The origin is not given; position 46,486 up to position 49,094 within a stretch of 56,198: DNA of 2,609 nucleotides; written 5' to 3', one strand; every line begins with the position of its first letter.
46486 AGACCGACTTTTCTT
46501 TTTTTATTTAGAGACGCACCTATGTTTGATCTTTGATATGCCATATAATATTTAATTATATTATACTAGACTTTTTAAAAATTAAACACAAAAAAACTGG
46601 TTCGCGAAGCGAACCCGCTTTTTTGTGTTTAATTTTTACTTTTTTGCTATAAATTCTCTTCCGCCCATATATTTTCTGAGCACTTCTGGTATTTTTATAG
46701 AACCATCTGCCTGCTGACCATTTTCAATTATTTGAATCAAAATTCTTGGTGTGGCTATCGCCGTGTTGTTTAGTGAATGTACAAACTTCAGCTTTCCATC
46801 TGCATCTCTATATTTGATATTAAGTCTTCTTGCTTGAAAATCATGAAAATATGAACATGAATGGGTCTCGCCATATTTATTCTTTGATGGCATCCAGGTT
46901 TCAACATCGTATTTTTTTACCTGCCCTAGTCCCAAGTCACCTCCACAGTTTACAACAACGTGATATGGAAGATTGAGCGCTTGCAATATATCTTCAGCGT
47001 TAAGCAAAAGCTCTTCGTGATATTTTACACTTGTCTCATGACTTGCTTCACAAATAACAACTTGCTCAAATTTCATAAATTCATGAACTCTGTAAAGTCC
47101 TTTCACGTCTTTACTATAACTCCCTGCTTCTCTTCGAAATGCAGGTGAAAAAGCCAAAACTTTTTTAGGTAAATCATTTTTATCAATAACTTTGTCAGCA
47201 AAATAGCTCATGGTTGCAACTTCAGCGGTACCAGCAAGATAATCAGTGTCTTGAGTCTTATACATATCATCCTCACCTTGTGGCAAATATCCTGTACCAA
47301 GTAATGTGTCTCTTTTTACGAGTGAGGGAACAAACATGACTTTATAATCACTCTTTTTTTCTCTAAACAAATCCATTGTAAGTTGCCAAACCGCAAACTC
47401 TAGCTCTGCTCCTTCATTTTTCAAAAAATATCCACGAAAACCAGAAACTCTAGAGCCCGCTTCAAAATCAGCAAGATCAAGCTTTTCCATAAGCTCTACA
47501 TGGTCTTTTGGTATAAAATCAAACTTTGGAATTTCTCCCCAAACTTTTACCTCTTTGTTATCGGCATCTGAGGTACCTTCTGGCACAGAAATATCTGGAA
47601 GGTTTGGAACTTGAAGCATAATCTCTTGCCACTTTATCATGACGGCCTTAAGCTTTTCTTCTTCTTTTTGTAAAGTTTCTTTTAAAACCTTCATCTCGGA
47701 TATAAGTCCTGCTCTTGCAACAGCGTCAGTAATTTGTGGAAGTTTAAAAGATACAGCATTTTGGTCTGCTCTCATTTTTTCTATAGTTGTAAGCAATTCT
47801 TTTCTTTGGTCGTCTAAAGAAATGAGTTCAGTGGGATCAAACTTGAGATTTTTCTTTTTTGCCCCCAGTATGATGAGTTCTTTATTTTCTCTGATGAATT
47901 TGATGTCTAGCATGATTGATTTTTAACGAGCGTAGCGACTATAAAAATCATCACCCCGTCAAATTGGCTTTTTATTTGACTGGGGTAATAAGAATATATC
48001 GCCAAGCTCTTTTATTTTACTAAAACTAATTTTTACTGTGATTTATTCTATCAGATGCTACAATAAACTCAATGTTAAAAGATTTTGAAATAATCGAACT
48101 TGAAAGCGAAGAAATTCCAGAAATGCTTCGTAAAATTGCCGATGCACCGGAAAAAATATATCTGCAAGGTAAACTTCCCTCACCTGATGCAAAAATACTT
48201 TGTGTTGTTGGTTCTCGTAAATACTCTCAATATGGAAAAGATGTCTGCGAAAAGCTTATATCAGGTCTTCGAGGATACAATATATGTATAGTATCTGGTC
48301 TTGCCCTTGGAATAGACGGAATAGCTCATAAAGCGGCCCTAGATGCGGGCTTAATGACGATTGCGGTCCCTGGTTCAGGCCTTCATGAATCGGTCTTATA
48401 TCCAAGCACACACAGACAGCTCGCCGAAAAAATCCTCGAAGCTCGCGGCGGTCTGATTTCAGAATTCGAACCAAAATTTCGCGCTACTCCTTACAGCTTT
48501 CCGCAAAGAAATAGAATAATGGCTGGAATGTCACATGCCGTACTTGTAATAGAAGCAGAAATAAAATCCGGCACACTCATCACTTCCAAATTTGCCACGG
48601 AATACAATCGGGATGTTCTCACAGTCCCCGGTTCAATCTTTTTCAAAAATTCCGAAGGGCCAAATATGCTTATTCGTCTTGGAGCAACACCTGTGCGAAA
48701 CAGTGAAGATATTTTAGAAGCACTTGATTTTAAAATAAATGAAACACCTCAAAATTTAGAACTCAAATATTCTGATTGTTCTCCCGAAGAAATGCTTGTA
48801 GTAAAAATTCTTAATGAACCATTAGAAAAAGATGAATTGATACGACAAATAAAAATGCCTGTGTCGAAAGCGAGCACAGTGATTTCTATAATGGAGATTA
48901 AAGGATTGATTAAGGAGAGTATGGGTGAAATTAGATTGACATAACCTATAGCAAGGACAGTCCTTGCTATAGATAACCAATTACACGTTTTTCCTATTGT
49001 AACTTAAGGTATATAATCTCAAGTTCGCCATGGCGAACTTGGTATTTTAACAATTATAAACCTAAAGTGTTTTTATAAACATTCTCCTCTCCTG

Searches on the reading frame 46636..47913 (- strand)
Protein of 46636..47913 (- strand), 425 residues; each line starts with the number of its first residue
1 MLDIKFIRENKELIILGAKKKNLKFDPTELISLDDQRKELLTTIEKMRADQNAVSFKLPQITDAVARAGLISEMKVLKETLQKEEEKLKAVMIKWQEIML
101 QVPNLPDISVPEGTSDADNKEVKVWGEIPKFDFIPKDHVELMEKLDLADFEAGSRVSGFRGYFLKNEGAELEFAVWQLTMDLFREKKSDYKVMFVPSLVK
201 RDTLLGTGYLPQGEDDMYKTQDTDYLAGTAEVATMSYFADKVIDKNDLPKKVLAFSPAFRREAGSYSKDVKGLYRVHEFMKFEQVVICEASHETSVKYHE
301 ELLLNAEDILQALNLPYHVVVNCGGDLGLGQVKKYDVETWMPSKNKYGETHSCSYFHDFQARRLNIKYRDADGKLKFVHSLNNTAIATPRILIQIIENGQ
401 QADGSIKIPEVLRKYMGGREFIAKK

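Call 58: search_protein_families(library=pfam, proteins=[window:46636-47913:-], max_evalue=0.001)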
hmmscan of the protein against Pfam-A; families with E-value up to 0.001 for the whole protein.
window:46636-47913:- (425 aa): 2 families
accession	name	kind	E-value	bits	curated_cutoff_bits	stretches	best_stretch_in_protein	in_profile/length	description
PF00587.30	tRNA-synt_2b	-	7.5e-33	114.5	29.3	1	222-398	9-178/179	tRNA synthetase class II core domain (G, H, P, S and T)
PF02403.27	Seryl_tRNA_N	-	6.3e-19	68.6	28.2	1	1-106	1-108/108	Seryl-tRNA synthetase N-terminal domain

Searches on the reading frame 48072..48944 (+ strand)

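Call 58: search_protein_families(library=pfam, proteins=[window:48072-48944:+], max_evalue=0.001)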
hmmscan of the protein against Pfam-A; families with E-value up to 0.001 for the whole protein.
window:48072-48944:+ (290 aa): 2 families
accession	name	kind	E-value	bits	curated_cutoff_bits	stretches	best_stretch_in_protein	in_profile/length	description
PF02481.21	DNA_processg_A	-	1.3e-67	227.5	29.6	1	4-208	6-210/212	DNA recombination-mediator protein A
PF17782.7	DprA_WH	-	0.00011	22.7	22.9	1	248-282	23-57/61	DprA winged helix domain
